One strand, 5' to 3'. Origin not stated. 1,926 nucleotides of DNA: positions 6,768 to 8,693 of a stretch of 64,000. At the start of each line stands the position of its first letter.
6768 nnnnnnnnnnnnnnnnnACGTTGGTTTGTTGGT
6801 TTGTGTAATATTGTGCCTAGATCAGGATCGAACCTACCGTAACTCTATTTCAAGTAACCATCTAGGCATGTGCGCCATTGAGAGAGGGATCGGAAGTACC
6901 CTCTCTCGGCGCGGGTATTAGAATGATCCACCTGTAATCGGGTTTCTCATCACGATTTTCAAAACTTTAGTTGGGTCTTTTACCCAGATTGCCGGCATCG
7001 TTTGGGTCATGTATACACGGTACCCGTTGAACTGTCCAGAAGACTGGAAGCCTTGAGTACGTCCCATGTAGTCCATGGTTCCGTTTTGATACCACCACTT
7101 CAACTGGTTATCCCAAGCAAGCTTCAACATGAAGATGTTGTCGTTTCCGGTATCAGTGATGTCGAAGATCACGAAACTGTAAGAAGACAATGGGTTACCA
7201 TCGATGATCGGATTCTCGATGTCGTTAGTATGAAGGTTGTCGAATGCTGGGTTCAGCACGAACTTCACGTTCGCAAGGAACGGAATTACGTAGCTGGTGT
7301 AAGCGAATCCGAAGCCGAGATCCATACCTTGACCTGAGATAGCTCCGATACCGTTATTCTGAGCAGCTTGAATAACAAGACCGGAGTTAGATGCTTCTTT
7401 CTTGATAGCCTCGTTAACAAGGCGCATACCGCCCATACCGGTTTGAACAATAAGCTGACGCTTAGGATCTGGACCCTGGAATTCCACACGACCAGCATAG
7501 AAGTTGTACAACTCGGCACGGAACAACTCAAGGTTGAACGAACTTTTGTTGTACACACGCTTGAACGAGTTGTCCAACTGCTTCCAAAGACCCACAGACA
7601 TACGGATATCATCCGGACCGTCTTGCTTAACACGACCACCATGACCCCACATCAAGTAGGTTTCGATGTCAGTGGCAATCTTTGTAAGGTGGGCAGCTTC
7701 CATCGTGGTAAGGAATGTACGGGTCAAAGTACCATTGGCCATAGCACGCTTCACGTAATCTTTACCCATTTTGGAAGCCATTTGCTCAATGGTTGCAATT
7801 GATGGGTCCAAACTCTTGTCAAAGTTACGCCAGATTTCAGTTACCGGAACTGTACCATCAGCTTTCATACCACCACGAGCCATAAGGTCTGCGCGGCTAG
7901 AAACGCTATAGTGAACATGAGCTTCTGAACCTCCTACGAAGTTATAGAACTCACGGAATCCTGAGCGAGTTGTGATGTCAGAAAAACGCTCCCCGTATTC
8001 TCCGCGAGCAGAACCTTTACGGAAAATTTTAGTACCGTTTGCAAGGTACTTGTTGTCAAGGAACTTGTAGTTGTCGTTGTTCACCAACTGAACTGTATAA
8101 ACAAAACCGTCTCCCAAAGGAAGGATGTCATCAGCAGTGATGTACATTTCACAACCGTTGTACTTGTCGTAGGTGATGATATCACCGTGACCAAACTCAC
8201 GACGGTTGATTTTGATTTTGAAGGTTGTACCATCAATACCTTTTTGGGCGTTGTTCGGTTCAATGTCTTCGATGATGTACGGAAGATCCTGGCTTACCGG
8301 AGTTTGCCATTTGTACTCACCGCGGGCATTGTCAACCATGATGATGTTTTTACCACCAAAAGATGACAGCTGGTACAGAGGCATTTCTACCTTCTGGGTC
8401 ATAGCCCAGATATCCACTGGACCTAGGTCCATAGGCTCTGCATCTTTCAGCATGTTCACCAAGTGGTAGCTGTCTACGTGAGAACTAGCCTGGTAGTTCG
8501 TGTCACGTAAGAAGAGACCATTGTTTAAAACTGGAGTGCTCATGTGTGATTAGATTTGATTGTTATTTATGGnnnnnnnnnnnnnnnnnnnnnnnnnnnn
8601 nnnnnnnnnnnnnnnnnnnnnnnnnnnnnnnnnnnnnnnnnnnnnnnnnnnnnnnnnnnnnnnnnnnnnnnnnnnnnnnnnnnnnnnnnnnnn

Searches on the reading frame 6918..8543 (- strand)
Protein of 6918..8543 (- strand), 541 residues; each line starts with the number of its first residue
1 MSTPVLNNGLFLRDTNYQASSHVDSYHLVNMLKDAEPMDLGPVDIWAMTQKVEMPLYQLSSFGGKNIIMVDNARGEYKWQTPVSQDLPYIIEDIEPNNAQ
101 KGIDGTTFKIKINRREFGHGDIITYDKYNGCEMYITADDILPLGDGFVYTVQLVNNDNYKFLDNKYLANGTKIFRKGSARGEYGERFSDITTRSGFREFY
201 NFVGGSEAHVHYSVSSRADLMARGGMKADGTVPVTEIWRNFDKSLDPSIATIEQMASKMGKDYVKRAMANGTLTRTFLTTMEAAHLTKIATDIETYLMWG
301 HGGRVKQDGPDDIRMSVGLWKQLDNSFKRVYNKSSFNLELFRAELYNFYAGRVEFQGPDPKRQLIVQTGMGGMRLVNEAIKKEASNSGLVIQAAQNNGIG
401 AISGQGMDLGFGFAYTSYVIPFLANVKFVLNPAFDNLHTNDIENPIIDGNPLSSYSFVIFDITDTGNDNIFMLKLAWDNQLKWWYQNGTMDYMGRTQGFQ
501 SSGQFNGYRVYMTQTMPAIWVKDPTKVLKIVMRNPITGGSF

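Call 17: search_protein_families(library=pfam, proteins=[window:6918-8543:-], max_evalue=0.001)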
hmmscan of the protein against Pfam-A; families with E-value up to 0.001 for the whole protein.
window:6918-8543:- (541 aa): 1 family
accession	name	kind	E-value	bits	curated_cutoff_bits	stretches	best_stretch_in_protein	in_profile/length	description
PF23898.1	Crass_capsid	-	3.5e-32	111.9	27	2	312-532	279-493/496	Crassvirus major capsid protein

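Call 28: search_dna_similar(query=window:6918-8543:-, collection=phages, mode=protein, max_evalue=0.00001, max_rows=15)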
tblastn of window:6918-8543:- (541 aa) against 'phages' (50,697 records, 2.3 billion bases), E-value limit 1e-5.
Records with a match: 19; places in all: 19; records where one place covers at least 80% of the query: 5.
Best place of each record, by identity: <60% 19.
By first word of the organism name: uncultured 8; Cellulophaga 7; Bacteriophage 2; Leptolyngbya 1; phage 1.
By host as written in the record: - 11; Cellulophaga baltica #18 2; Cellulophaga baltica #17 2; Cellulophaga baltica #4 2; Leptolyngbya boryana 1; Cellulophaga baltica #13 1.
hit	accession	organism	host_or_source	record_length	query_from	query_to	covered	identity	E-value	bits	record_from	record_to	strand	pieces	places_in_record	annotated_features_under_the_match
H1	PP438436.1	Leptolyngbya phage Lbo-JY46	Leptolyngbya boryana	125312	6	541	99%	29.0%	1e-58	216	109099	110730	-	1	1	hypothetical protein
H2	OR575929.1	phage csAssE-Sib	human gut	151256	33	530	92%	23.2%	1e-14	84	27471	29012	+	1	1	major capsid protein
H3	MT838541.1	Bacteriophage sp.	human fecal samples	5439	33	533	93%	22.6%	1e-17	92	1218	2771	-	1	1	record has no annotation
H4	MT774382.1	uncultured phage cr10_1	human feces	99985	77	532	84%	21.1%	1e-7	61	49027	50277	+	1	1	major capsid protein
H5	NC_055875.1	uncultured phage cr10_1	human feces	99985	77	532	84%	21.1%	1e-7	61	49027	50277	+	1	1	major head protein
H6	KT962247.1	Cellulophaga phage phi17:2_18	Cellulophaga baltica #18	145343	62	323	48%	27.6%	7e-11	71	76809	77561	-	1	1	structural protein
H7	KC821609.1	Cellulophaga phage phi17:2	Cellulophaga baltica #17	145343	62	323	48%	27.6%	7e-11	71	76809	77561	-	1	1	structural protein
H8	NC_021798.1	Cellulophaga phage phi17:2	Cellulophaga baltica #17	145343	62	323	48%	27.6%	7e-11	71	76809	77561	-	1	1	virion structural protein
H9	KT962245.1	Cellulophaga phage phi4:1_13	Cellulophaga baltica #13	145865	62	323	48%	27.6%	7e-11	71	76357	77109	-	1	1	structural protein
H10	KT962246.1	Cellulophaga phage phi4:1_18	Cellulophaga baltica #18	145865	62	323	48%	27.6%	7e-11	71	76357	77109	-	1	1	structural protein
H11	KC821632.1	Cellulophaga phage phi4:1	Cellulophaga baltica #4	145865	62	323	48%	27.6%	7e-11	71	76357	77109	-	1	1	structural protein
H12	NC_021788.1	Cellulophaga phage phi4:1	Cellulophaga baltica #4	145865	62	323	48%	27.6%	7e-11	71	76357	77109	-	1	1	virion structural protein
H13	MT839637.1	Bacteriophage sp.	human fecal samples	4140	296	531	44%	24.4%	5e-6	55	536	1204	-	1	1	record has no annotation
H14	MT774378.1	uncultured phage cr106_1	human feces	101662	296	531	44%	24.1%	2e-7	60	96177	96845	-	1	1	major capsid protein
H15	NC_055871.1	uncultured phage cr106_1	human feces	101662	296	531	44%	24.1%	2e-7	60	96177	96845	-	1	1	major head protein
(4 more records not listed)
